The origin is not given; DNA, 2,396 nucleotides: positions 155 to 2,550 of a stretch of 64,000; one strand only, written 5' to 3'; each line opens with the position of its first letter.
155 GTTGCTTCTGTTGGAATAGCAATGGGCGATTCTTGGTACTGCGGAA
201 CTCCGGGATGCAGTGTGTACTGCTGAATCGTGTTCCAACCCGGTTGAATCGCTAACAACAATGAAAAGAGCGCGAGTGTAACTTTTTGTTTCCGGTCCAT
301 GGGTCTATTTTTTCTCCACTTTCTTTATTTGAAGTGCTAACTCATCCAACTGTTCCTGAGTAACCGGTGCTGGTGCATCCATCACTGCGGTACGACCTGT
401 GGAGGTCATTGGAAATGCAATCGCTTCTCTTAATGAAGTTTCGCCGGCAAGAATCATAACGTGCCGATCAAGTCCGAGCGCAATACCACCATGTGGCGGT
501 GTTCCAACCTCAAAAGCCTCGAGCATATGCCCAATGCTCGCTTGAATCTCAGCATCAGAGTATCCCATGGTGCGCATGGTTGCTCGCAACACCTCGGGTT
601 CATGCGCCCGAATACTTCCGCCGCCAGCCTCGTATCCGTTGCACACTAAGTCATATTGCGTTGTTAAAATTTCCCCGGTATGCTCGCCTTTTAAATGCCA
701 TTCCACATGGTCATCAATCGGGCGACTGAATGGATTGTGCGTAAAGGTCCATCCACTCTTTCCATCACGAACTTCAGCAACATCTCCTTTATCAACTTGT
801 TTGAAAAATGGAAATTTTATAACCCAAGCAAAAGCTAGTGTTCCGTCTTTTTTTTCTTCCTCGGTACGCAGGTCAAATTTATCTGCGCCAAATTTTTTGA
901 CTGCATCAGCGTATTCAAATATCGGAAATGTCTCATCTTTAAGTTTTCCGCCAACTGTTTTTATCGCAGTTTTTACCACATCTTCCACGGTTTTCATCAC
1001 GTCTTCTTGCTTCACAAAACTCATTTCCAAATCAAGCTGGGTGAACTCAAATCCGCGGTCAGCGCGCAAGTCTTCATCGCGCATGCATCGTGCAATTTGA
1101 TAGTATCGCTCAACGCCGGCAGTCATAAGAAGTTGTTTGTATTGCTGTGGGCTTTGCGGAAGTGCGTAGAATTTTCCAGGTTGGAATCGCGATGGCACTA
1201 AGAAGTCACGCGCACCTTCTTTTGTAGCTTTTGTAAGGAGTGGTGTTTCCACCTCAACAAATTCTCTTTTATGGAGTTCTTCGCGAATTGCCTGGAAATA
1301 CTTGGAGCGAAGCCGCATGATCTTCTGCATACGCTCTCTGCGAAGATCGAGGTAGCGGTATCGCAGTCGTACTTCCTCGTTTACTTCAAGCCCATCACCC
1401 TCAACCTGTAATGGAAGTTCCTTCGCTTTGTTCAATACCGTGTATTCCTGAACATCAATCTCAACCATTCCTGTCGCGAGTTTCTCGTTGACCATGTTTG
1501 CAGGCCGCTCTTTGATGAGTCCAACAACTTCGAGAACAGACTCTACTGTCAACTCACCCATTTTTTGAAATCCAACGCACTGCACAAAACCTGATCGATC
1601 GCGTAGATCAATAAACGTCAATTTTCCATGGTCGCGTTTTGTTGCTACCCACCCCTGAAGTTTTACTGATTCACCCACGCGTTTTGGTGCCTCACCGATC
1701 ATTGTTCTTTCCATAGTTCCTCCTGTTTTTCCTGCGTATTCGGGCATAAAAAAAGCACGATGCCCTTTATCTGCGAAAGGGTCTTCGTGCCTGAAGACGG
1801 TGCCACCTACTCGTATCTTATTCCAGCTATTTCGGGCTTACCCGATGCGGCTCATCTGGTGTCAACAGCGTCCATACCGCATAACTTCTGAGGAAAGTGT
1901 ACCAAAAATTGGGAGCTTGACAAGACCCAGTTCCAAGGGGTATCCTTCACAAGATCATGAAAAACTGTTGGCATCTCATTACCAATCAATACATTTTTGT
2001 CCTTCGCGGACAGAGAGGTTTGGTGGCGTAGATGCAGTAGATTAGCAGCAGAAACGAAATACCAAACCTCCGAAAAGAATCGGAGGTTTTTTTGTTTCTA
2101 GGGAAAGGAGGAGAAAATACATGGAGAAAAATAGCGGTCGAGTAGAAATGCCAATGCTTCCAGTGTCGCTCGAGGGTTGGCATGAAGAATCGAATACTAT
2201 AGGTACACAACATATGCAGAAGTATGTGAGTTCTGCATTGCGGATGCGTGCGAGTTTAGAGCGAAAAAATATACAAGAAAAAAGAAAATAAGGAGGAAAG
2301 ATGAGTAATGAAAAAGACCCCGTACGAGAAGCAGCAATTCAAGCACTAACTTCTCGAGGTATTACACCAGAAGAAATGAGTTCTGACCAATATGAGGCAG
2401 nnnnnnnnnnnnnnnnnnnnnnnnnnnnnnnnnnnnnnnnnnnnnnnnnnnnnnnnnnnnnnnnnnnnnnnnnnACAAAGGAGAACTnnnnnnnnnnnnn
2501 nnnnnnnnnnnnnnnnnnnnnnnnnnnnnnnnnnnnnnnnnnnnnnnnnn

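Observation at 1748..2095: T-box riboswitch-like leader on aspS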

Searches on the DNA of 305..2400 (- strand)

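Call 4: search_rna_families(source=window, start=1600, end=2400, threshold=evalue, max_evalue=10, show_alignments=5)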
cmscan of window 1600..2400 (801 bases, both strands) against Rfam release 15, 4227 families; matches with E-value up to 10: 9.
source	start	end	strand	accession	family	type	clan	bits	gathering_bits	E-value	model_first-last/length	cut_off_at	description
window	2015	2095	+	RF00513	Trp_leader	Cis-reg; leader;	-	24.7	41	0.014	1-100/100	no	Tryptophan operon leader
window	1974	2096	+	RF01859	Phe_leader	Cis-reg; leader;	-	23.8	55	0.18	1-125/125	no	Phenylalanine leader peptide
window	2011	2094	+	RF00079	OmrA-B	Gene; sRNA;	-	22.8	40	0.078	1-87/87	no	OmrA-B family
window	1947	2094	+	RF02452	ncr1575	Gene; sRNA;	-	19.4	60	4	1-212/212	no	Bacillus sRNA ncr1575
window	2060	2091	+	RF02701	PsrR1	Gene; sRNA;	-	19.1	42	0.66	48-79/79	no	Photosynthesis regulatory RNA1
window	2062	2121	+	RF02526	SSRC34_1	Gene; sRNA;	-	18.5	64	8.7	1-128/128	no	Streptococcus sRNA SSRC34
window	2328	2385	+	RF01414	Dicty_Class_I_RNA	Gene;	-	15.4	41.5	8.6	1-56/56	no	Class I RNA from Dictyostelium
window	2055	2238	+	RF00516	ylbH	Cis-reg; leader;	-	14.6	50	1.9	1-122/122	no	ylbH leader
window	1874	1937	-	RF02172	RFPL3-AS1_2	Gene; lncRNA;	-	14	40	0.65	1-71/71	no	RFPL3 antisense RNA 1 conserved region 2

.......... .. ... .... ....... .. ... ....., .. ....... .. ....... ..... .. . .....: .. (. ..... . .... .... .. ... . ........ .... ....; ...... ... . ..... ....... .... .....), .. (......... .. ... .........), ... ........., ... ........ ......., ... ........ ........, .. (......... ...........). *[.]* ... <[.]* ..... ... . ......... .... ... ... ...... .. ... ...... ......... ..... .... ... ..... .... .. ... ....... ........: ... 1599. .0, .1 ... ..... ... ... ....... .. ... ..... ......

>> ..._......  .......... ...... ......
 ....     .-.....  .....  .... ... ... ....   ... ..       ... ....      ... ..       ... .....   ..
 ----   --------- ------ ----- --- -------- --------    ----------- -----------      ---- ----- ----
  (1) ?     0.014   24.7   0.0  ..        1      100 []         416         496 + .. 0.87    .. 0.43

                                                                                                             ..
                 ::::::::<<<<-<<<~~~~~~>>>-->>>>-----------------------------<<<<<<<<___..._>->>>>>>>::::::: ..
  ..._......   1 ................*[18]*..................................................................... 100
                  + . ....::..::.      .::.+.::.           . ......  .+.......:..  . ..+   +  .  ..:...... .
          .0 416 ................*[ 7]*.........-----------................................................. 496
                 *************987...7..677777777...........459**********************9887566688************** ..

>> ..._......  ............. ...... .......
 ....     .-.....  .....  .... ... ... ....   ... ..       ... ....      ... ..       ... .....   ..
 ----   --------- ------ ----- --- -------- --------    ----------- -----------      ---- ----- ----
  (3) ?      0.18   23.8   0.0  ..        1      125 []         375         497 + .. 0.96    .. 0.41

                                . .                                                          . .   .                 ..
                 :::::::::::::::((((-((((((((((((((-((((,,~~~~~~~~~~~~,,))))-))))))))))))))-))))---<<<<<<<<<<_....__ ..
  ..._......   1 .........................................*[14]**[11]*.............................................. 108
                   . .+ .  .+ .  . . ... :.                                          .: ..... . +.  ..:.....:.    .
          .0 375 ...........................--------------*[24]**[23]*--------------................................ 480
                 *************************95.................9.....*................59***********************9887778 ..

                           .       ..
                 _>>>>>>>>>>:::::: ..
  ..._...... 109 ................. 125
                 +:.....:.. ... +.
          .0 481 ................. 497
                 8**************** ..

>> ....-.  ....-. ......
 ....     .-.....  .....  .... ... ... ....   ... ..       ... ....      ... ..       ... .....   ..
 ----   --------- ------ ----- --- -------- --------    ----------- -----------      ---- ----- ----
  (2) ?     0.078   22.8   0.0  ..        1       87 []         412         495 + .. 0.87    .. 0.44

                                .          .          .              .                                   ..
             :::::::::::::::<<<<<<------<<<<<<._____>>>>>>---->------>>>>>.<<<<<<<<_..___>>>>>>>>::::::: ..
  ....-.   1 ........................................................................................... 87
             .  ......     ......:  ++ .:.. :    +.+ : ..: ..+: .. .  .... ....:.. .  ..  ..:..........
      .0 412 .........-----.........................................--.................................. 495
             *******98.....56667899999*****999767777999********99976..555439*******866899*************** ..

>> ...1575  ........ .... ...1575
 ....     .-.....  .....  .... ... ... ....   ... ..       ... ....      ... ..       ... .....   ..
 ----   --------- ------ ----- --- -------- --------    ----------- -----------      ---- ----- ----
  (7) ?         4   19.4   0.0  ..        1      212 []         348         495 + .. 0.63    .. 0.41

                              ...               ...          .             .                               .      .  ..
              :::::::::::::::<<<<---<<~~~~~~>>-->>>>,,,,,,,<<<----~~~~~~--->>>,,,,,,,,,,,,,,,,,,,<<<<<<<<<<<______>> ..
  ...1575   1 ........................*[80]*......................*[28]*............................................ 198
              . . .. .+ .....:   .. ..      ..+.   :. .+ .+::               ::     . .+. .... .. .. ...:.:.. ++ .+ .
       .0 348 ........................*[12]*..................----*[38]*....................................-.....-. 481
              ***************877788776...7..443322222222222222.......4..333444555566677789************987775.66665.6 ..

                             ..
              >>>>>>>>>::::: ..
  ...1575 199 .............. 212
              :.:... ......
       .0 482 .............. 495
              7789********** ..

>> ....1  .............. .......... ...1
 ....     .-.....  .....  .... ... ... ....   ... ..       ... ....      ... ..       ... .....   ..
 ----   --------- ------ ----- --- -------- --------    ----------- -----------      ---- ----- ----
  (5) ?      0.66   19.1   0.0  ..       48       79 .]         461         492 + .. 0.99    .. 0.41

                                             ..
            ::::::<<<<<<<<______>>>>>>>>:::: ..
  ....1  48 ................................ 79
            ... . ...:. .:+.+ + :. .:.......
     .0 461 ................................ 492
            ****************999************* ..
